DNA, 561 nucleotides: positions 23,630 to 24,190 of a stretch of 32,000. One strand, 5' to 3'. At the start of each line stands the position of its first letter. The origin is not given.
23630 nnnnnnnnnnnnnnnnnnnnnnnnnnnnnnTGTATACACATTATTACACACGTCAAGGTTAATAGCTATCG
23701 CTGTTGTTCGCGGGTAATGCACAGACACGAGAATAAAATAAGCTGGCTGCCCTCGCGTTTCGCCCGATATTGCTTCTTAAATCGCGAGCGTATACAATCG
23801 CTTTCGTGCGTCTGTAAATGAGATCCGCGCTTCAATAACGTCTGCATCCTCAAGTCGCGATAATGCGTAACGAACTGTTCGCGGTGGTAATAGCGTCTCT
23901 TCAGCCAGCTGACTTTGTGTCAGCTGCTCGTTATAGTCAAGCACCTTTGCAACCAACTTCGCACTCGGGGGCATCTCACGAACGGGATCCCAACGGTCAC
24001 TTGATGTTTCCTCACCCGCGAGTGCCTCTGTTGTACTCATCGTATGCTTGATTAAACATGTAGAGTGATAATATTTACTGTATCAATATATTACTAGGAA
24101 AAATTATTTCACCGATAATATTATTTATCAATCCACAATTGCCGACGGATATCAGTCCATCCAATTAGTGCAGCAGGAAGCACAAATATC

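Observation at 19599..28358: Two diverged copies of a 'beta-sandwich surface protein + HAE3/MMPL-type RND transporter' module with an embedded wHTH gene: candidate uncharacterised archaeal envelope export system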

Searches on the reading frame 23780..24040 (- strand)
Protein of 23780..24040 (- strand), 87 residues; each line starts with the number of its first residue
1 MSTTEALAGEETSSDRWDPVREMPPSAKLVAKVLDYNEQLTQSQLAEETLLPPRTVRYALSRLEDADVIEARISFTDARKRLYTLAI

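Call 4: search_protein_families(library=pfam, proteins=[window:23780-24040:-], max_evalue=0.01)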
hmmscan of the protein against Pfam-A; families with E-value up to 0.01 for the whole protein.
window:23780-24040:- (87 aa): 8 families
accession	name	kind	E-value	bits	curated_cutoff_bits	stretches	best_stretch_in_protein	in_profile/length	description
PF13412.12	HTH_24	-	1.6e-07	31.2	21.9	1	33-70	11-48/48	Winged helix-turn-helix DNA-binding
PF12802.13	MarR_2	-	2.6e-06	27.9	27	1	24-79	4-60/61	MarR family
PF00392.27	GntR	-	0.00032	20.7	27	1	28-72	12-57/64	Bacterial regulatory proteins, gntR family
PF12840.13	HTH_20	-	0.0015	18.9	27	1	34-70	13-49/51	Helix-turn-helix domain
PF13545.12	HTH_Crp_2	-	0.0015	18.9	27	1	39-75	22-61/70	Crp-like helix-turn-helix domain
PF08281.18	Sigma70_r4_2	-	0.0018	18.3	25.7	1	34-62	21-49/54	Sigma-70, region 4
PF01047.28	MarR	-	0.003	17.9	24.6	1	34-79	12-57/59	MarR family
PF02002.24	TFIIE_alpha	-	0.0034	17.7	22.9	1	26-73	14-61/105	TFIIE alpha subunit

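Call 5: search_protein_families(library=ncbifam, proteins=[window:23780-24040:-], max_evalue=0.01)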
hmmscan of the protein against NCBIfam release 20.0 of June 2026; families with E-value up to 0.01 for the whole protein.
window:23780-24040:- (87 aa): 2 families
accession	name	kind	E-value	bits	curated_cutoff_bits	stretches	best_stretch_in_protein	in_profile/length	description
TIGR02337.1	HpaR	equivalog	0.0059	16.4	121.2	1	30-85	33-88/130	homoprotocatechuate degradation operon regulator HpaR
NF053755.1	MsvR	equivalog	0.0061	16.3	220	1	38-85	25-72/236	transcriptional factor MsvR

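Call 46: find_homologous_proteins(query=window:23780-24040:-, max_evalue=0.001)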
Query window:23780-24040:- (87 aa): 2408 proteins with E <= 0.001 among 2416 candidates; the best 120 are listed.
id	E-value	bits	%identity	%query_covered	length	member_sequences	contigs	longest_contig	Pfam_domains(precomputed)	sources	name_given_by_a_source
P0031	1.8e-47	176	100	100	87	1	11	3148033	PF13412.13,PF12802.14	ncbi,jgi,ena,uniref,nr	ncbi:MarR family transcriptional regulator [Haloquadratum walsbyi]|jgi:DNA-binding MarR family trans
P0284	2.5e-47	176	99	100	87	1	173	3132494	PF13412.13,PF12802.14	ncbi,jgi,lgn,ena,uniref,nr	ncbi:helix-turn-helix domain-containing protein [Haloquadratum walsbyi]|jgi:DNA-binding MarR family 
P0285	1.0e-46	174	98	100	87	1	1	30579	PF13412.13,PF12802.14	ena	-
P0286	1.0e-46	174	98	100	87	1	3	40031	PF13412.13,PF12802.14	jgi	jgi:DNA-binding MarR family transcriptional regulator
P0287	2.8e-46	172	97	100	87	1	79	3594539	PF13412.13,PF12802.14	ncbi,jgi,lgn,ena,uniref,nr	ncbi:winged helix-turn-helix domain-containing protein [Haloquadratum walsbyi]|jgi:DNA-binding MarR 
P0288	3.7e-46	172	97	100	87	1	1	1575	PF13412.13,PF12802.14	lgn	-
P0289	2.6e-45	169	95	100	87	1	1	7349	PF13412.13,PF12802.14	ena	-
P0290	2.5e-44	166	92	100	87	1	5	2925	PF13412.13,PF12802.14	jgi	jgi:DNA-binding MarR family transcriptional regulator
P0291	1.2e-41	158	89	100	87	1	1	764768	PF13412.13,PF12802.14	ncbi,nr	ncbi:MarR family transcriptional regulator [Halobellus sp. Atlit-31R]|nr:MarR family transcriptional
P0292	3.0e-41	156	87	100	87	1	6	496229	PF13412.13,PF12802.14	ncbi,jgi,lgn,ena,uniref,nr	ncbi:transcriptional regulator [Halobellus sp. Atlit-38R]|uniref:MarR family transcriptional regulat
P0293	3.2e-41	156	87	100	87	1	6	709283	PF13412.13,PF12802.14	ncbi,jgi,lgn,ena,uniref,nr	ncbi:MarR family transcriptional regulator [Halobellus clavatus]|jgi:DNA-binding MarR family transcr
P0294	3.8e-41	156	87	100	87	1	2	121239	PF13412.13,PF12802.14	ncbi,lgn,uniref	ncbi:MAG: MarR family transcriptional regulator [Halobellus sp.]|uniref:MarR family transcriptional 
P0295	1.0e-40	155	86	100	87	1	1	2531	PF13412.13,PF12802.14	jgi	jgi:DNA-binding MarR family transcriptional regulator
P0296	1.8e-40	154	87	100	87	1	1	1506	PF13412.13,PF12802.14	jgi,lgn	-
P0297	2.2e-40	154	86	100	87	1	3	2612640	PF13412.13,PF12802.14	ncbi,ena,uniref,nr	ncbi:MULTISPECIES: helix-turn-helix domain-containing protein [Halobellus]|uniref:helix-turn-helix d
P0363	1.1e-36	142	79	100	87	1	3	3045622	PF13412.13,PF12802.14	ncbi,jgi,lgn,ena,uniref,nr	ncbi:MarR family transcriptional regulator [Halorubrum rubrum]|jgi:DNA-binding MarR family transcrip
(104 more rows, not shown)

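Call 47: find_encoding_contigs(protein=P0293, flank=8000, max_places=2)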
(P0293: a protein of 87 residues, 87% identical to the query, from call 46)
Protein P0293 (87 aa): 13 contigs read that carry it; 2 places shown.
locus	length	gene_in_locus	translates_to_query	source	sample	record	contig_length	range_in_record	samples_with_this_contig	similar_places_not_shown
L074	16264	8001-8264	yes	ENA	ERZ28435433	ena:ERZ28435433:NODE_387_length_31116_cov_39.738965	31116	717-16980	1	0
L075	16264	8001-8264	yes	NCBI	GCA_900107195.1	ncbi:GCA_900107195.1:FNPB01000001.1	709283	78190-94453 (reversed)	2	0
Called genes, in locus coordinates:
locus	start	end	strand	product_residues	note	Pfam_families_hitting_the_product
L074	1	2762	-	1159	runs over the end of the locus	?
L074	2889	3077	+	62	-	PF24018:DUF7331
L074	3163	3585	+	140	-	PF24008:DUF7322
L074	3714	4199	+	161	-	PF24037:DUF7346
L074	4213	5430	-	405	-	PF13191:AAA_16 (faint), PF13207:AAA_17 (faint), PF05673:DUF815 (faint), PF05496:RuvB_N (weak), PF00004:AAA, PF07724:AAA_2 (weak), PF07728:AAA_5 (weak), PF17862:AAA_lid_3, +1 more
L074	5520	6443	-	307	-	PF12146:Hydrolase_4, PF00561:Abhydrolase_1, PF12697:Abhydrolase_6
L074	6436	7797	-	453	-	PF07992:Pyr_redox_2 (faint), PF01494:FAD_binding_3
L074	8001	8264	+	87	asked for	PF12802:MarR_2 (weak), PF13412:HTH_24 (weak)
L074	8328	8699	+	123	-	PF25920:DUF7966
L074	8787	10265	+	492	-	PF00149:Metallophos, PF12850:Metallophos_2 (weak)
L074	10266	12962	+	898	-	-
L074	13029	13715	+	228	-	PF00730:HhH-GPD, PF00633:HHH (weak), PF10576:EndIII_4Fe-2S (weak)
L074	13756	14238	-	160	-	PF24007:DUF7321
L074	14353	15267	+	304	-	PF24003:DUF7319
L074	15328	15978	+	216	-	PF00127:Copper-bind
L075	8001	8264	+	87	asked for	PF12802:MarR_2 (weak), PF13412:HTH_24 (weak)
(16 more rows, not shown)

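Call 48: find_encoding_contigs(protein=P0363, flank=8000, max_places=2)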
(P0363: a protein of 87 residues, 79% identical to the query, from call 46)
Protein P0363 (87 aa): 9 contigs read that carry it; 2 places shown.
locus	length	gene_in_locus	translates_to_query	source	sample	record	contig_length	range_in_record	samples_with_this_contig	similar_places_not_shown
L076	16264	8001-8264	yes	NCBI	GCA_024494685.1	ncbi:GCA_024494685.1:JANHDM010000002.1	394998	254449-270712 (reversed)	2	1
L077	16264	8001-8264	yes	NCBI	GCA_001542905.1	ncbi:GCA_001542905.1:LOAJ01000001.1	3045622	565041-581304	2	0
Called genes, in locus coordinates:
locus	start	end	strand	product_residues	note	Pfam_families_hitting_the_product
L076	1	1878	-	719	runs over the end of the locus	PF02629:CoA_binding, PF13380:CoA_binding_2, PF13607:Succ_CoA_lig, PF19045:Ligase_CoA_2, PF13549:ATP-grasp_5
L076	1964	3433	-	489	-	PF00989:PAS, PF08448:PAS_4, PF13426:PAS_9, PF08447:PAS_3, PF00989:PAS, PF08448:PAS_4, PF13426:PAS_9, PF08447:PAS_3, +4 more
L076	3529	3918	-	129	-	PF12840:HTH_20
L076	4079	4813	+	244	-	PF24277:DmsR_N, PF15915:BAT (weak), PF04967:HTH_10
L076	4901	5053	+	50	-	PF09723:Zn_ribbon_8 (weak), PF24441:DUF7560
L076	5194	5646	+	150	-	PF01243:PNPOx_N (weak), PF12900:Pyridox_ox_2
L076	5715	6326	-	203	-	PF02633:Creatininase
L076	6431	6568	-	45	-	PF24441:DUF7560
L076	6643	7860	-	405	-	PF13191:AAA_16 (faint), PF13207:AAA_17 (faint), PF05496:RuvB_N (weak), PF00004:AAA, PF07724:AAA_2 (weak), PF07728:AAA_5 (weak), PF13401:AAA_22 (faint), PF17862:AAA_lid_3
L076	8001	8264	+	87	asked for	PF12802:MarR_2 (weak), PF13412:HTH_24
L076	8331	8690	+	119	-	PF25920:DUF7966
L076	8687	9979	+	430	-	PF00149:Metallophos, PF12850:Metallophos_2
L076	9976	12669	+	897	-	-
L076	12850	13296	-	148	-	PF24037:DUF7346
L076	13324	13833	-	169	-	PF24008:DUF7322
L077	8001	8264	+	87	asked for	PF12802:MarR_2 (weak), PF13412:HTH_24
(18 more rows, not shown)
